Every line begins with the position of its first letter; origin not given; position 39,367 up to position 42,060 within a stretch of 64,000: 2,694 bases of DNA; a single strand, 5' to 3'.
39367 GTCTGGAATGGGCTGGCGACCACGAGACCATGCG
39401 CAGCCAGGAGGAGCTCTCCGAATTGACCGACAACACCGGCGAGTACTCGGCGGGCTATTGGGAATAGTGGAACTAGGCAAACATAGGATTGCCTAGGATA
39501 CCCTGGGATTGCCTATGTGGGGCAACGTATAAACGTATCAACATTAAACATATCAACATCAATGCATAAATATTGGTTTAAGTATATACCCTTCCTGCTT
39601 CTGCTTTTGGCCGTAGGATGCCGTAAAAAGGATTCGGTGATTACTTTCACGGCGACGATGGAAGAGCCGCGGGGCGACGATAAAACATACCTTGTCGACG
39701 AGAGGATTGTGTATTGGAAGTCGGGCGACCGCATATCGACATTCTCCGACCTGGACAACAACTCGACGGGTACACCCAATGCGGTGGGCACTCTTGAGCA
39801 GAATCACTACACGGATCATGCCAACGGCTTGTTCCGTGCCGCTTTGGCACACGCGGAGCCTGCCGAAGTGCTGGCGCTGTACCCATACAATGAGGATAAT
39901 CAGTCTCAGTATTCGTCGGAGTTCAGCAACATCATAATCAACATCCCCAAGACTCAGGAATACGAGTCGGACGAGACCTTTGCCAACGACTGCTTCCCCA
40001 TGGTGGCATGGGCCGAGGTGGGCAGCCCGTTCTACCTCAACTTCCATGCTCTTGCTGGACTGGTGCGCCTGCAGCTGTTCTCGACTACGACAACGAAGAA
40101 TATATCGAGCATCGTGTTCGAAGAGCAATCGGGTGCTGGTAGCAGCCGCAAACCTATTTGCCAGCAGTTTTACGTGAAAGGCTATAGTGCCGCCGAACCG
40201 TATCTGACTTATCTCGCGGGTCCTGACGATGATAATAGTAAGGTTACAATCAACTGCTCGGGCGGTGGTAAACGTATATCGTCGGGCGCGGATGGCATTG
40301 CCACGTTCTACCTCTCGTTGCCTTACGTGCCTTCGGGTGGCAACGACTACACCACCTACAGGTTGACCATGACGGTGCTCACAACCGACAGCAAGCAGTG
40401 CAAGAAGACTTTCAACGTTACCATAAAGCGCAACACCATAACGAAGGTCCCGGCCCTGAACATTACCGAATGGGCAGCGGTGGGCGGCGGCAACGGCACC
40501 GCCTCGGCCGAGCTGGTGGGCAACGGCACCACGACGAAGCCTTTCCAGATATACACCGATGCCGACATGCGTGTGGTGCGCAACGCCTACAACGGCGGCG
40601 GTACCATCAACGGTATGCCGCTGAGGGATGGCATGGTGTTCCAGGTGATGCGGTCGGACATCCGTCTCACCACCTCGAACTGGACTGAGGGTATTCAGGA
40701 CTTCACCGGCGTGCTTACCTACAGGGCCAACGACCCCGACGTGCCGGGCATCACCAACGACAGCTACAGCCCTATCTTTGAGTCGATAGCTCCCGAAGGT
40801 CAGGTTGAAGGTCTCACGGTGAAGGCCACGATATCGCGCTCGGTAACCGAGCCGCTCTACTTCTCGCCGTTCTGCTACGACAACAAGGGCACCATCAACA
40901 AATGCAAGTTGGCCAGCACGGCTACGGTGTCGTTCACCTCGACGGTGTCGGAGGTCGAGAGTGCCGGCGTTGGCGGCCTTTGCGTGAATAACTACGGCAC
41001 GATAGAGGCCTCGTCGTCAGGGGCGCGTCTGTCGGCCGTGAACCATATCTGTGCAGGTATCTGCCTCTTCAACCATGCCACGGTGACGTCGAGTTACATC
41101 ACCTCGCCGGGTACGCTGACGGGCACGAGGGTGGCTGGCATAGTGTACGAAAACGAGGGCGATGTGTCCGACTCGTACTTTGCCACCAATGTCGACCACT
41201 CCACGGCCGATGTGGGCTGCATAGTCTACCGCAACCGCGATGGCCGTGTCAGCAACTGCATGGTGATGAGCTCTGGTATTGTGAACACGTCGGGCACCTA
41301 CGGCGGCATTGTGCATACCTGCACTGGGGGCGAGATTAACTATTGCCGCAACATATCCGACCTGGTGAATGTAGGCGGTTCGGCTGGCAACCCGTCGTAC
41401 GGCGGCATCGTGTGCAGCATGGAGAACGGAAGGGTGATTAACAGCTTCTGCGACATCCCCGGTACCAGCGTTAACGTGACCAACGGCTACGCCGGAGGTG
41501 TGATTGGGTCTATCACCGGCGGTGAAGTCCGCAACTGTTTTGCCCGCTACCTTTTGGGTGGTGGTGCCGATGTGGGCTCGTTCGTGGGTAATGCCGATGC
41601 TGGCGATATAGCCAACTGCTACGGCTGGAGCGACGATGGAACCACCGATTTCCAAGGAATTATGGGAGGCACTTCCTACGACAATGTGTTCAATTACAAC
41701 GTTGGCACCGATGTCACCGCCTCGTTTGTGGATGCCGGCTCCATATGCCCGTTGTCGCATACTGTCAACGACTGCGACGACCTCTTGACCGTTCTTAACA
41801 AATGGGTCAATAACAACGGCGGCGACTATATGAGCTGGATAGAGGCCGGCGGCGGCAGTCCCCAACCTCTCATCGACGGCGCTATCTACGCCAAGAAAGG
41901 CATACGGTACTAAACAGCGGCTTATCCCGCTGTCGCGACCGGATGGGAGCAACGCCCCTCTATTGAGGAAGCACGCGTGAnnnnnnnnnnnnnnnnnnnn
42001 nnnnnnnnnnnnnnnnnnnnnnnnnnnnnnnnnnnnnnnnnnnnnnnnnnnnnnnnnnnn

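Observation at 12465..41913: Candidate giant-adhesin locus: regulator, repeat-laden leader, giant cargo, 64-aa ORF and a lipoprotein sharing the GLUG-like module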

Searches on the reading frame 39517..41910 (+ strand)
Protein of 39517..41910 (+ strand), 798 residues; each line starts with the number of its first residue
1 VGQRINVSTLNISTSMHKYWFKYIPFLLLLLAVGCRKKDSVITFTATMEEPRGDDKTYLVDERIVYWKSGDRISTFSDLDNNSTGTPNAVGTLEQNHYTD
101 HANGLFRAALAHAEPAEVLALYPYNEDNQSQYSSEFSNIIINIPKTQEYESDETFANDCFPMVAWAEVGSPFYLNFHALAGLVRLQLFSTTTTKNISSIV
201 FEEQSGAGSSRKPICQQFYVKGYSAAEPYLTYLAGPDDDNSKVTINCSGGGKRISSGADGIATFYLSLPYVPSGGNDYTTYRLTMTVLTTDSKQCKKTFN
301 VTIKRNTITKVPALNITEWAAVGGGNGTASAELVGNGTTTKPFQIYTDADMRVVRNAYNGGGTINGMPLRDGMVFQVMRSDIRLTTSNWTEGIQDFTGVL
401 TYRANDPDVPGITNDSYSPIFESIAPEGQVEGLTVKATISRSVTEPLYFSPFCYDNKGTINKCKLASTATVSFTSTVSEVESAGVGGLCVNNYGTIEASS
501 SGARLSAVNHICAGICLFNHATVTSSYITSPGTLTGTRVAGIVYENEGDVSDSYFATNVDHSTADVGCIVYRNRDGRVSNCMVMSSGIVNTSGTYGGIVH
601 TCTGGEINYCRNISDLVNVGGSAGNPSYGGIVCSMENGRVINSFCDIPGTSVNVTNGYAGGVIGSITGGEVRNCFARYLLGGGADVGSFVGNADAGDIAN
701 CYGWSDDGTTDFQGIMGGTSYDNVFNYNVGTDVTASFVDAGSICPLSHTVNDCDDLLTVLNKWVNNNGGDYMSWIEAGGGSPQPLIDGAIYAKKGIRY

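Call 7: search_protein_families(library=pfam, proteins=[window:39517-41910:+], max_evalue=0.01)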
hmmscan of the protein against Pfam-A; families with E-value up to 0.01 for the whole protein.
window:39517-41910:+ (798 aa): 1 family
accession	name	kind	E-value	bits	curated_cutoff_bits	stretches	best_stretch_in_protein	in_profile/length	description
PF21380.2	Nrd1-Seb1_dom2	-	0.0055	17.1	27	0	336-375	14-51/57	Nrd1/Seb1, domain 2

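Call 10: search_protein_families(library=ncbifam, proteins=[window:39562-41910:+], max_evalue=0.01)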
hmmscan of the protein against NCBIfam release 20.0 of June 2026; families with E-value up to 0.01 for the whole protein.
window:39562-41910:+ (783 aa): 0 families

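Call 12: find_homologous_proteins(query=window:39562-41910:+)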
Query window:39562-41910:+ (783 aa): 28 proteins with E <= 0.001 among 8000 candidates.
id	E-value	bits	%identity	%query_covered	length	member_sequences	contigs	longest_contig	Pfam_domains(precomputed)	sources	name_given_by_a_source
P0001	0.0e+0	1787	99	100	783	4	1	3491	-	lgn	-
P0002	1.5e-138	481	38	98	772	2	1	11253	-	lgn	-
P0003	7.8e-101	357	37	84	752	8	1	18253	-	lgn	-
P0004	3.5e-100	354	37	87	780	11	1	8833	-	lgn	-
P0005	7.9e-99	350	36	93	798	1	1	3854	-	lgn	-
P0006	6.6e-98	347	35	84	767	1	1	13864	-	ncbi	-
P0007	4.4e-96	341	35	86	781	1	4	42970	-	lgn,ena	-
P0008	1.7e-94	336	34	87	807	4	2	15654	-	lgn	-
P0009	3.2e-90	322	35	87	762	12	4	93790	-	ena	-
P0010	5.9e-86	307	34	85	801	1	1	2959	-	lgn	-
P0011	8.5e-86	307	35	87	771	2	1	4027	-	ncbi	-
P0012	1.6e-84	303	34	89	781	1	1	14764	-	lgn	-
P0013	8.0e-84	300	33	93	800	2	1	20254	-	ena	-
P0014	5.6e-79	284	32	94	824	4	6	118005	-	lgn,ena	-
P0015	1.2e-76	277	34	85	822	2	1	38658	-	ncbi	-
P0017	3.9e-74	268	34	87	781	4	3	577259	-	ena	-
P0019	3.1e-72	262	31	89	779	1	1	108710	-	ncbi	-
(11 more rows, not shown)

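Call 13: find_encoding_contigs(protein=P0017, flank=10000, max_places=2)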
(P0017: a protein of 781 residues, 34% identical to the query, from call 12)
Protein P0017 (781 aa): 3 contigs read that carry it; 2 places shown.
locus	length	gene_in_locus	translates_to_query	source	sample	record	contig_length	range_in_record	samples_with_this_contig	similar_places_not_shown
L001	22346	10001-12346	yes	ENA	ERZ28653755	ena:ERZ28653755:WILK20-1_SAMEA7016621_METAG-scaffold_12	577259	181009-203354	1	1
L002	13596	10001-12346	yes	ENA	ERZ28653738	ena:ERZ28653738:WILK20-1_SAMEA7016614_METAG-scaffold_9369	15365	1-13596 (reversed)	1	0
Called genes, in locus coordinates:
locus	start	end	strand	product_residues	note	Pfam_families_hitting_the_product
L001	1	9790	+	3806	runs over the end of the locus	PF18962:Por_Secre_tail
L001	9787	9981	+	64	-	-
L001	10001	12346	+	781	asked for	-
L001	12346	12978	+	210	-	PF14123:DUF4290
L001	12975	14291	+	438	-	PF00275:EPSP_synthase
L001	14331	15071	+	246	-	PF19567:CpsB_CapC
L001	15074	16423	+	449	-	PF00206:Lyase_1, PF08328:ASL_C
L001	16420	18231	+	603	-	PF00664:ABC_membrane, PF00005:ABC_tran, PF02463:SMC_N (faint)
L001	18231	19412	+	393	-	PF13585:CHU_C (weak)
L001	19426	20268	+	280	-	PF01513:NAD_kinase (weak), PF20143:NAD_kinase_C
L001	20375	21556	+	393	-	PF00155:Aminotran_1_2, PF00266:Aminotran_5 (faint)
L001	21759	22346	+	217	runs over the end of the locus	PF00406:ADK, PF13207:AAA_17, PF13238:AAA_18 (weak), PF13671:AAA_33 (faint), PF00406:ADK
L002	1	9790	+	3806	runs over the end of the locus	PF18962:Por_Secre_tail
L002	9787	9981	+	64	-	-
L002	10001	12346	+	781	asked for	-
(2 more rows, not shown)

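Call 14: find_encoding_contigs(protein=P0014, flank=10000, max_places=2)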
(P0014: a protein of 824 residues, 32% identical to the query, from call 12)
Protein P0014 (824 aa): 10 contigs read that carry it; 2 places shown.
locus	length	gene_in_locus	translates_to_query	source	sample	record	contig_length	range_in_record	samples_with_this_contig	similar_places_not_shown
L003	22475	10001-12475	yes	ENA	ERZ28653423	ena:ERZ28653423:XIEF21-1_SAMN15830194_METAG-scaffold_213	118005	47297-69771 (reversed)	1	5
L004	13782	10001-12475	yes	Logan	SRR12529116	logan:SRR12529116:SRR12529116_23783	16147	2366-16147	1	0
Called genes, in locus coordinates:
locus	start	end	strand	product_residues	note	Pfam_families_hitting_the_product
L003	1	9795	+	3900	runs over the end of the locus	PF18962:Por_Secre_tail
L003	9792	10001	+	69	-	-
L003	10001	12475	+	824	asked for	-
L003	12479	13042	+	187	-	-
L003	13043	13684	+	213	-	PF14123:DUF4290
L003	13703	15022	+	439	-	PF00275:EPSP_synthase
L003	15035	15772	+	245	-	PF19567:CpsB_CapC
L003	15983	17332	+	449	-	PF00206:Lyase_1, PF08328:ASL_C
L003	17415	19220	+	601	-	PF00664:ABC_membrane, PF00005:ABC_tran, PF02463:SMC_N (faint)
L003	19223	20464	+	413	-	PF13585:CHU_C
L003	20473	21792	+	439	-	PF02493:MORN (weak)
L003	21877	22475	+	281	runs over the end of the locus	PF01513:NAD_kinase, PF20143:NAD_kinase_C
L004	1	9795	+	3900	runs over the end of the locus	PF18962:Por_Secre_tail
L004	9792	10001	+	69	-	-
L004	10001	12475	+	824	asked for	-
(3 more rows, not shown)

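Call 15: find_encoding_contigs(protein=P0019, flank=10000, max_places=2)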
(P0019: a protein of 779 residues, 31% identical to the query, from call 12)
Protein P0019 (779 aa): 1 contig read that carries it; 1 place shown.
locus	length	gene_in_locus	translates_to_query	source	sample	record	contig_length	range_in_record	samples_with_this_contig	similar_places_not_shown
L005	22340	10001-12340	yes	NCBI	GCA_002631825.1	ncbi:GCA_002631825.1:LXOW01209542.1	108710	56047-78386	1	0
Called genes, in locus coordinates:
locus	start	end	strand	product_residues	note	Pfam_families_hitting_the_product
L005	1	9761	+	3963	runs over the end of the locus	PF18962:Por_Secre_tail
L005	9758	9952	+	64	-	-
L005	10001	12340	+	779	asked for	-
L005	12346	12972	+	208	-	PF14123:DUF4290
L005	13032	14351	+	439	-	PF00275:EPSP_synthase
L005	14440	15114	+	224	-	PF19567:CpsB_CapC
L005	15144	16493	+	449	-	PF00206:Lyase_1, PF08328:ASL_C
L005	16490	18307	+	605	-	PF00664:ABC_membrane, PF00005:ABC_tran, PF02463:SMC_N (faint)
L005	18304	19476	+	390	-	PF13585:CHU_C (weak)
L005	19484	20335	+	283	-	PF01513:NAD_kinase, PF20143:NAD_kinase_C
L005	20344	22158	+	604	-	-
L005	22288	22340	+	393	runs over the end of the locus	PF00155:Aminotran_1_2, PF00266:Aminotran_5 (faint)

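Call 21: find_related_loci(query=A2, collection=genome_contigs, flank=10000)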
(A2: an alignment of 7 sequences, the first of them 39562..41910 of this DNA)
Query A2 (783 aa) in genome_contigs; peptide patterns used: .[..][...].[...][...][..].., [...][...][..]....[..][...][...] (x = any residue, [..] = any of these).
38 stretches matched a pattern; 18 encode a relative of the query (tblastn E <= 1e-3); 18 distinct loci.
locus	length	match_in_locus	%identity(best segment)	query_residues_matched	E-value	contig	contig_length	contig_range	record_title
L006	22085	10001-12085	35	27-719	3e-99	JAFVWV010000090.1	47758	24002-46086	MAG: Bacteroidales bacterium isolate RGIG5467 Sheep_Colon-5__c421344, whole genome shotgun sequence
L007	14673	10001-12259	34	1-770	1e-93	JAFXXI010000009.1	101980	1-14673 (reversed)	MAG: Bacteroidales bacterium isolate RGIG6831 Sheep_Rumen-4__c3856, whole genome shotgun sequence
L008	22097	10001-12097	34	11-687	2e-91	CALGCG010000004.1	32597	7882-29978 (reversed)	MAG TPA_asm: uncultured Bacteroidales bacterium isolate SRR6425758_bin.91_CONCOCT_v1.1_MAG genome assembly, contig: ERZ1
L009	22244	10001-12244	33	9-770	3e-90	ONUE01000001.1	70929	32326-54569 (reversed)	uncultured Bacteroidales bacterium isolate RUG649 genome assembly, contig: scaffold_176, whole genome shotgun sequence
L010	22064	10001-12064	34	9-694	5e-94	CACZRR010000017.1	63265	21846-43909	MAG: uncultured Bacteroidetes bacterium isolate RUG12890 genome assembly, contig: RUG12890_asm_17, whole genome shotgun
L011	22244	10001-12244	32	27-759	2e-84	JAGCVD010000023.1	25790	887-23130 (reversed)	MAG: Bacteroidales bacterium isolate RGIG10151 Yak_Rumen-4__c1180731, whole genome shotgun sequence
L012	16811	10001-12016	34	18-692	3e-84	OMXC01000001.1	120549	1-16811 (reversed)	uncultured Bacteroidales bacterium isolate RUG061 genome assembly, contig: scaffold_91, whole genome shotgun sequence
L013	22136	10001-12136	33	20-695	3e-83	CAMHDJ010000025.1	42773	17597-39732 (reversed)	MAG: uncultured Bacteroidales bacterium isolate SRR11784291_bin.38_metaWRAP_v1.3_MAG genome assembly, contig: ERZ1220268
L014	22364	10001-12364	32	12-768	5e-77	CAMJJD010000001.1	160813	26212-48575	MAG: uncultured Bacteroidales bacterium isolate SRR12081293_bin.101_metaWRAP_v1.3_MAG genome assembly, contig: ERZ122897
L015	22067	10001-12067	34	1-687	1e-93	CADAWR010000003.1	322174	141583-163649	MAG: uncultured Bacteroidetes bacterium isolate RUG13693 genome assembly, contig: RUG13693_asm_3, whole genome shotgun s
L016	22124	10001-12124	33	1-687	4e-86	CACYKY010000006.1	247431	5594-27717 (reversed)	MAG: uncultured Bacteroidetes bacterium isolate RUG12038 genome assembly, contig: RUG12038_asm_6, whole genome shotgun s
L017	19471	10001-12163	36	1-695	1e-99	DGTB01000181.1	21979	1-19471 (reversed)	MAG TPA_asm: Bacteroidales bacterium UBA4347 UBA4347_contig_6962, whole genome shotgun sequence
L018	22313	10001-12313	34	9-782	1e-97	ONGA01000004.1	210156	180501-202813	uncultured Bacteroidales bacterium isolate RUG279 genome assembly, contig: scaffold_90, whole genome shotgun sequence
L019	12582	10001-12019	34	22-687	6e-83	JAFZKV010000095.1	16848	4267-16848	MAG: Bacteroidales bacterium isolate RGIG7858 Water_buffalos_Reticulum-4__c632631, whole genome shotgun sequence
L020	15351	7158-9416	37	1-765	9e-133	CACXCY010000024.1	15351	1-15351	MAG: uncultured Bacteroidetes bacterium isolate RUG11139 genome assembly, contig: RUG11139_asm_24, whole genome shotgun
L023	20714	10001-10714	27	19-297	1e-9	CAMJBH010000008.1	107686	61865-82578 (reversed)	MAG: uncultured Bacteroidales bacterium isolate SRR12081295_bin.59_metaWRAP_v1.3_MAG genome assembly, contig: ERZ1228976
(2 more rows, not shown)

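Call 30: predict_structure(alignment_id=A1)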
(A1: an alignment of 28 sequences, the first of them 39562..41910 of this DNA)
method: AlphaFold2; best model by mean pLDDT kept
length: 783 residues; sequences in the alignment: 28
mean_pLDDT: 84.0   pTM: 0.83
mean pLDDT of the five models: 84.0, 83.1, 82.7, 81.4, 80.3
residues with pLDDT >= 90: 397; 70-90: 245; 50-70: 91; < 50: 50
segments of 3 or more residues with pLDDT < 50: 1-8, 13-22, 37-50, 82-86, 723-725, 778-783
pLDDT, mean of each block of 10 residues (from residue 1): 42 47 68 59 43 79 67 78 55 77 90 79 91 84 87 75 90 91 95 83 92 90 92 84 82 85 90 95 92 88 92 92 89 95 91 91 92 97 90 81 98 96 91 96 97 90 75 98 95 93 98 90 95 97 82 96 95 86 96 91 67 93 95 74 90 96 68 91 91 79 88 64 60 67 91 87 72 61 35
secondary structure, 60 per line:
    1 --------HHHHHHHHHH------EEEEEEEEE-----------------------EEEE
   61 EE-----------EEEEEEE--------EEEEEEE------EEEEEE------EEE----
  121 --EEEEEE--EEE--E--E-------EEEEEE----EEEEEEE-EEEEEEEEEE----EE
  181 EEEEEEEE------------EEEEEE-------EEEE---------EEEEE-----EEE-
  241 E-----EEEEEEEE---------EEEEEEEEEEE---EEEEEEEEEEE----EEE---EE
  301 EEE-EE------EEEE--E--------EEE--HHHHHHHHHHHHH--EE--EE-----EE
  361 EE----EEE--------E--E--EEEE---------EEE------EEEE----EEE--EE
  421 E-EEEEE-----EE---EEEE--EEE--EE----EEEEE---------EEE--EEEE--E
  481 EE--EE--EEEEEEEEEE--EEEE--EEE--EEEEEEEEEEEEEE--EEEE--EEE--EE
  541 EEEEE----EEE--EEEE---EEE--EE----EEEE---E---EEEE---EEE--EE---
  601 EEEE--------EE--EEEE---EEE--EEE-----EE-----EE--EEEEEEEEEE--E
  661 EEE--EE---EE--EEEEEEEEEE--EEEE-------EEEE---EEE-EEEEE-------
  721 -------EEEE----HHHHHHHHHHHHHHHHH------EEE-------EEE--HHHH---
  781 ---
elements in order (helices of 4 or more, strands of 3 or more residues): H9-18 E25-33 E57-62 E74-80 E89-95 E102-107 E114-116 E123-128 E131-133 E147-152 E157-163 E165-174 E179-188 E201-206 E214-217 E227-231 E237-239 E247-254 E264-274 E278-288 E293-295 E299-303 E313-316 E328-330 H333-345 E359-362 E367-369 E384-387 E397-399 E406-409 E414-416 E419-421 E423-427 E438-441 E444-446 E455-459 E469-471 E474-477 E480-482 E489-498 E501-504 E507-509 E512-525 E528-531 E534-536 E539-545 E550-552 E555-558 E562-564 E573-576 E584-587 E591-593 E601-604 E617-620 E624-626 E629-631 E648-657 E660-663 E675-684 E687-690 E698-701 E705-707 E709-713 E728-731 H736-752 E759-761 E769-771 H774-777

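Call 33: fold_search(model_id=the predicted structure, library=pdb)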
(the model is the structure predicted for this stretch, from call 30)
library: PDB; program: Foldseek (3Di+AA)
matches with E <= 10: 665; with E <= 0.001: 17
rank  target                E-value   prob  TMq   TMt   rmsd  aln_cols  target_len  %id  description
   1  3t2l                  1.9e-06  1.00  0.18  0.43   9.3       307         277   11  Crystal structure of a Putative cell adhesion protein (BF1858) from Bacteroides fragilis NCTC 9343 at 2.33 A resolution (released 2011-08-10)
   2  3ufi                  2.7e-06  1.00  0.22  0.50   8.1       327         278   14  Crystal structure of a putative cell adhesion protein (BACOVA_04980) from Bacteroides ovatus ATCC 8483 at 2.18 A resolut (released 2011-12-14)
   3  4k4k_B                2.7e-06  1.00  0.18  0.43  10.0       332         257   14  Crystal structure of a putative cell adhesion protein (BACUNI_00621) from Bacteroides uniformis ATCC 8492 at 1.67 A re (released 2013-05-01)
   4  4k4k_A                4.5e-06  1.00  0.18  0.44   9.5       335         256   14  Crystal structure of a putative cell adhesion protein (BACUNI_00621) from Bacteroides uniformis ATCC 8492 at 1.67 A re (released 2013-05-01)
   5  3sy6_A                5.7e-06  1.00  0.20  0.46   8.8       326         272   12  Crystal structure of a fimbrial protein BF1861 [Bacteroides fragilis NCTC 9343] (BF1861) from Bacteroides fragilis NCT (released 2011-08-24)
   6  3up6_B                1.3e-05  1.00  0.16  0.30  11.5       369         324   10  Crystal structure of a putative cell adhesion protein (BACOVA_04078) from Bacteroides ovatus ATCC 8483 at 2.80 A resol (released 2011-12-21)
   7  4gpv_A                1.6e-05  1.00  0.18  0.33  11.8       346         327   12  Crystal structure of a putative cell adhesion protein (BACEGG_00536) from Bacteroides eggerthii DSM 20697 at 1.67 A re (released 2012-09-19)
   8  3up6_A                1.7e-05  1.00  0.15  0.28  12.0       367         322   11  Crystal structure of a putative cell adhesion protein (BACOVA_04078) from Bacteroides ovatus ATCC 8483 at 2.80 A resol (released 2011-12-21)
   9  4gpv_B                2.1e-05  1.00  0.18  0.34  11.7       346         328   12  Crystal structure of a putative cell adhesion protein (BACEGG_00536) from Bacteroides eggerthii DSM 20697 at 1.67 A re (released 2012-09-19)
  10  7uvl_P                8.6e-05  0.98  0.14  0.10  19.2       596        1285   11  IgA1 Protease with IgA1 substrate (released 2022-11-23)
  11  4h40_A                2.1e-04  1.00  0.19  0.41  10.2       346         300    8  Crystal structure of a putative cell adhesion protein (BF2867) from Bacteroides fragilis NCTC 9343 at 2.57 A resolutio (released 2012-10-03)
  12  4h40_B                2.2e-04  1.00  0.19  0.41  10.3       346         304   11  Crystal structure of a putative cell adhesion protein (BF2867) from Bacteroides fragilis NCTC 9343 at 2.57 A resolutio (released 2012-10-03)
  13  4rdb                  2.4e-04  1.00  0.18  0.36  10.7       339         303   12  Crystal structure of an immunoreactive 32 kDa antigen PG49 (PG_0181) from Porphyromonas gingivalis W83 at 1.45 A resolut (released 2014-12-03)
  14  6xjb                  4.1e-04  0.97  0.17  0.11  19.3       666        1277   12  IgA1 Protease (released 2020-12-09)
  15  3r4r_B                4.5e-04  1.00  0.16  0.36  10.1       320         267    9  Crystal structure of a fimbrial assembly protein (BDI_3522) from Parabacteroides distasonis ATCC 8503 at 2.38 A resolu (released 2011-03-30)
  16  3n6z                  5.9e-04  1.00  0.17  0.35  14.8       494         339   13  Crystal structure of a putative immunoglobulin A1 protease (BACOVA_03286) from Bacteroides ovatus at 1.30 A resolution (released 2010-07-21)
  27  5nf4_A                3.6e-03  0.98  0.16  0.32  10.2       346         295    9  The tip fimbrial protein Mfa3 from Porphyromonas gingivalis with C-terminal truncation. (released 2018-02-07)
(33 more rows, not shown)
